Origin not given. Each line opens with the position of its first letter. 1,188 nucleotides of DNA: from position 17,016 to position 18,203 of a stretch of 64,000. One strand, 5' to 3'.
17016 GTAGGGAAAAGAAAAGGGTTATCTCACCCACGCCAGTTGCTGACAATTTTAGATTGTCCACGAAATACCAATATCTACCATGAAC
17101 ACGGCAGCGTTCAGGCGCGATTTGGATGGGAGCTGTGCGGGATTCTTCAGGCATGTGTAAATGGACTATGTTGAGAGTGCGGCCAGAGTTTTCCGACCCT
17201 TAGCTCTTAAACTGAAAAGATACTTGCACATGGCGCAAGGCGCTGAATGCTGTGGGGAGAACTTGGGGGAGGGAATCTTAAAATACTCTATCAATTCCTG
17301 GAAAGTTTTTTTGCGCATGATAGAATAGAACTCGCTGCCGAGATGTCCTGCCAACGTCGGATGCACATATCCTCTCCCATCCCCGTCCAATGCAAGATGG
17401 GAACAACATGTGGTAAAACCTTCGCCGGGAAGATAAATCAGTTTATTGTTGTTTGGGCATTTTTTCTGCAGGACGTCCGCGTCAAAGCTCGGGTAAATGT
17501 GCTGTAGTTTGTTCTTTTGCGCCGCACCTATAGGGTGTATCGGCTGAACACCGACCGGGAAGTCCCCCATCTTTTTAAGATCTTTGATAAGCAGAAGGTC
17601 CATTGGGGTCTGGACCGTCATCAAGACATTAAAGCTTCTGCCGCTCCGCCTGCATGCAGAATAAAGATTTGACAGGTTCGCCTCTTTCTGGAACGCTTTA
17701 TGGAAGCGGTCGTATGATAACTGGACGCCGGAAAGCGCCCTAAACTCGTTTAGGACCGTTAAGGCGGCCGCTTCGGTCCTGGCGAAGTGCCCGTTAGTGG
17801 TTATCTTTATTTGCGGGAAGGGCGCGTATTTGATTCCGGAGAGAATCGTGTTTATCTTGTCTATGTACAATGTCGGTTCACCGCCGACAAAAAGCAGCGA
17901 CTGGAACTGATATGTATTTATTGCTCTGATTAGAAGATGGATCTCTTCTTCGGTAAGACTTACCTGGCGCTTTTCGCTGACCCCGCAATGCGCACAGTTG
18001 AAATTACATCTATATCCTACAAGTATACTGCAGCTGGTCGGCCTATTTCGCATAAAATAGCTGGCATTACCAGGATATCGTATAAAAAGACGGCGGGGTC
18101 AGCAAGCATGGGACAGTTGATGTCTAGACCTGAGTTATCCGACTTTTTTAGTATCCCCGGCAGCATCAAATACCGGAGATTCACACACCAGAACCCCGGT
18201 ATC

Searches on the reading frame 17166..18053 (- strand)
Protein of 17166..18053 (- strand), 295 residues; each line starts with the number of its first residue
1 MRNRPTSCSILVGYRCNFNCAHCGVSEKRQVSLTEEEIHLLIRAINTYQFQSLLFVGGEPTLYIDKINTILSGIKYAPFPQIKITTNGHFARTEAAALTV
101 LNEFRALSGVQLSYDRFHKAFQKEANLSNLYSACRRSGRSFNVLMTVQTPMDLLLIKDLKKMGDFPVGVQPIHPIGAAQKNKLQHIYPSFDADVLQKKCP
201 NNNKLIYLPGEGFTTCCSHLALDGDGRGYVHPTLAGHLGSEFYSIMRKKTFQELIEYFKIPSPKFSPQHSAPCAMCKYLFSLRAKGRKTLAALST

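Call 67: search_protein_families(library=pfam, proteins=[window:17166-18053:-], max_evalue=0.01)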
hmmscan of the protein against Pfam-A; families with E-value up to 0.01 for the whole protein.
window:17166-18053:- (295 aa): 2 families
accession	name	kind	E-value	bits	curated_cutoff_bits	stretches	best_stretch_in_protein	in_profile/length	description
PF04055.27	Radical_SAM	-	1.5e-11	45.2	29.5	1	11-143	2-143/166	Radical SAM superfamily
PF13353.11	Fer4_12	-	0.00023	21.9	22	1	14-90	13-94/137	4Fe-4S single cluster domain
